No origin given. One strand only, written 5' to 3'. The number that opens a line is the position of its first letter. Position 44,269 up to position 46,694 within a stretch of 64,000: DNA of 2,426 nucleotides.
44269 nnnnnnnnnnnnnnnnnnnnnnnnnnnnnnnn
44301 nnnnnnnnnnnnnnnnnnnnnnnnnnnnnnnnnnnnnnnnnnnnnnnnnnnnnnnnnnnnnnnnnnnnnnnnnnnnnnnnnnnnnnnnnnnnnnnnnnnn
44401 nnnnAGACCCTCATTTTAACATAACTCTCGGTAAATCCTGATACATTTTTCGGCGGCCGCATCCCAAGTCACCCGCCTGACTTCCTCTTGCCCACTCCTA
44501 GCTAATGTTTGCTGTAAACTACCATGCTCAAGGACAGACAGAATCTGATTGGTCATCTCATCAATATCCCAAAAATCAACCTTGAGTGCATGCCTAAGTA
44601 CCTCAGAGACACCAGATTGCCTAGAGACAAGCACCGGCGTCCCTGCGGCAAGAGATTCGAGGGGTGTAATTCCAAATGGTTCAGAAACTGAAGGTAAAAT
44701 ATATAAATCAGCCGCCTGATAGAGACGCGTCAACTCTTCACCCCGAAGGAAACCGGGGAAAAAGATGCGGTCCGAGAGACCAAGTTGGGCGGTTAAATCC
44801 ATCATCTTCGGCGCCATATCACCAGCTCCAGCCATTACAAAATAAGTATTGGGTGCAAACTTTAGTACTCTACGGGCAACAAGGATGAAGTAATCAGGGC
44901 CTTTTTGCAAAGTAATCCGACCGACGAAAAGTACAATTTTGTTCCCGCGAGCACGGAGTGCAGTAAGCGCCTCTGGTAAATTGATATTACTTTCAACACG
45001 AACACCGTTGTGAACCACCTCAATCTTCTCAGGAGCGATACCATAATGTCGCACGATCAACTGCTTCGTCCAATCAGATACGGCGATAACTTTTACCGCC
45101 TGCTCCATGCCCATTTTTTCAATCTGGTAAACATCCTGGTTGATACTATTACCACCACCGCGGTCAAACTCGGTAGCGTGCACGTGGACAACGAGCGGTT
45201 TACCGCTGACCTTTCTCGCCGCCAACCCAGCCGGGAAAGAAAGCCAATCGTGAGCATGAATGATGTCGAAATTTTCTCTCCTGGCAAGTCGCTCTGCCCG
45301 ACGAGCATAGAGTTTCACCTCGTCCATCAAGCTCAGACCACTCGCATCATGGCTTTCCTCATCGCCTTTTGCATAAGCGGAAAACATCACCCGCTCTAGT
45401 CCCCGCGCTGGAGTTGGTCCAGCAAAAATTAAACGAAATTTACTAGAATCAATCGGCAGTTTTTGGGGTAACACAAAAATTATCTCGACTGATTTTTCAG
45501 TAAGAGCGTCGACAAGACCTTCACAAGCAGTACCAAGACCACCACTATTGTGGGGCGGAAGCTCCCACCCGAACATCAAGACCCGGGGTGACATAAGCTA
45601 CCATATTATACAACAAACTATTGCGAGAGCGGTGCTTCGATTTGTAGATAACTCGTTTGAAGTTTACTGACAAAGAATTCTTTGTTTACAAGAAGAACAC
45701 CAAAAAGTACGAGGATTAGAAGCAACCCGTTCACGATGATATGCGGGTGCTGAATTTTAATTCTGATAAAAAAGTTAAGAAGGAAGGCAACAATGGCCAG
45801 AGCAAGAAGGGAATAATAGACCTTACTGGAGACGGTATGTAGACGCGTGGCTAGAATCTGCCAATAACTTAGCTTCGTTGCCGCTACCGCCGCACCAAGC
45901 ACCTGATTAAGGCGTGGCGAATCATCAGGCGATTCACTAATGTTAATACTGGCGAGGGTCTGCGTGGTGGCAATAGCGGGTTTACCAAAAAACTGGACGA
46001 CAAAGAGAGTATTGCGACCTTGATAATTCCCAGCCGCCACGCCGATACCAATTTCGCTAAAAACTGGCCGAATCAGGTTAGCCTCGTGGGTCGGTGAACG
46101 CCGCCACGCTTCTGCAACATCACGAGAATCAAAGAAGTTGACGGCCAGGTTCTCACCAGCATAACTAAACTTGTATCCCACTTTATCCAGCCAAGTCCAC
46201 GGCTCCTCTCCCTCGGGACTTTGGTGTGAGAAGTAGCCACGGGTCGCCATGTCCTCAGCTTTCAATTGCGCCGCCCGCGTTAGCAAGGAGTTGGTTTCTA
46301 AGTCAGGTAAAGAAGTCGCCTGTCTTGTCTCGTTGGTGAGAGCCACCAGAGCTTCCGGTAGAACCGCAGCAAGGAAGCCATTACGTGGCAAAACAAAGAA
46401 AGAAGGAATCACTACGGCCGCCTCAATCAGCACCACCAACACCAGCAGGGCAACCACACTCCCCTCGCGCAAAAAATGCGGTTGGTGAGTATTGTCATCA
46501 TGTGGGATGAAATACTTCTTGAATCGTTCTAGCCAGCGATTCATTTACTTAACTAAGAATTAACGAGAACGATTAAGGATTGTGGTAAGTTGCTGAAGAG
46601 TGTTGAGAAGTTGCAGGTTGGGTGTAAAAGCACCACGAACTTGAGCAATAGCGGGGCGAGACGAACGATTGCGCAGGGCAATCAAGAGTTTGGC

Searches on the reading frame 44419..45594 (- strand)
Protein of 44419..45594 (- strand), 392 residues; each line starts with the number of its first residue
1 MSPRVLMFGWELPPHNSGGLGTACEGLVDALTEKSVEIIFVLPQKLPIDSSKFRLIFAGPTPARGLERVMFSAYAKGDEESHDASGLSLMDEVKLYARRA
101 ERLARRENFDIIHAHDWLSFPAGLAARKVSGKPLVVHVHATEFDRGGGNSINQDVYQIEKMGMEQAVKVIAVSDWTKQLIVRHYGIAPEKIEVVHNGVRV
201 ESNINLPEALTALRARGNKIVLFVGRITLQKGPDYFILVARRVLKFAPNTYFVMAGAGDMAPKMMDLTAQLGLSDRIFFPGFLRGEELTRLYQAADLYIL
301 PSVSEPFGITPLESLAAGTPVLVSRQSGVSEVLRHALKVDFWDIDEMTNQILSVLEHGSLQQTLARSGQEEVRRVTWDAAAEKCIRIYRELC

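Call 84: search_protein_families(library=pfam, proteins=[window:44419-45594:-], max_evalue=0.00001)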
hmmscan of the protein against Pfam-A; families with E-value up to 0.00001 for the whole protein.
window:44419-45594:- (392 aa): 7 families
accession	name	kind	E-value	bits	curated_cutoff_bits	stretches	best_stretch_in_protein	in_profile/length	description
PF00534.26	Glycos_transf_1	-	1.5e-33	116.2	26.4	1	217-369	14-170/172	Glycosyl transferases group 1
PF13692.12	Glyco_trans_1_4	-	1.5e-26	93.8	27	1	219-356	2-141/142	Glycosyl transferases group 1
PF13439.12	Glyco_transf_4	-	8.4e-26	91.4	28.5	1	95-201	59-169/170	Glycosyltransferase Family 4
PF13579.12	Glyco_trans_4_4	-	2.6e-19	70.6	29.7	1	18-197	1-158/158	Glycosyl transferase 4-like domain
PF20706.3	GT4-conflict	-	2.9e-16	59.9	26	1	103-382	76-383/385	Family 4 Glycosyltransferase in conflict systems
PF08323.17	Glyco_transf_5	-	6.7e-14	52.6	22.7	1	4-184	1-228/239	Starch synthase catalytic domain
PF13524.12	Glyco_trans_1_2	-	3.8e-07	30.6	25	1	276-382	28-140/144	Glycosyl transferase-like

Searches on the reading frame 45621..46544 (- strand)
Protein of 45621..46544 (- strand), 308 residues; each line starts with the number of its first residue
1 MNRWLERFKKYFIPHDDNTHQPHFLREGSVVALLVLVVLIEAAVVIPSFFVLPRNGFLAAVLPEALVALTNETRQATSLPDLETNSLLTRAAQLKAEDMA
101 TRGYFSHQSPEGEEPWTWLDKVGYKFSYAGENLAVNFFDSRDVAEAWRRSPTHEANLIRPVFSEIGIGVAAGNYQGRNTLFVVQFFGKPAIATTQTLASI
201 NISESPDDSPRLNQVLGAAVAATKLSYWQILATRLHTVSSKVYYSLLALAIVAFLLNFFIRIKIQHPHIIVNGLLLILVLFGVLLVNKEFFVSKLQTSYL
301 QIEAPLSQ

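Call 84: search_protein_families(library=pfam, proteins=[window:45621-46544:-], max_evalue=0.00001)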
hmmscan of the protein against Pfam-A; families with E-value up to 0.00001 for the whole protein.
window:45621-46544:- (308 aa): 1 family
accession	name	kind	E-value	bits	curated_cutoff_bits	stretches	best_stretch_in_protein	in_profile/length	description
PF00188.32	CAP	-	3.6e-16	60.5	21.1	1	68-184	2-116/117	Cysteine-rich secretory protein family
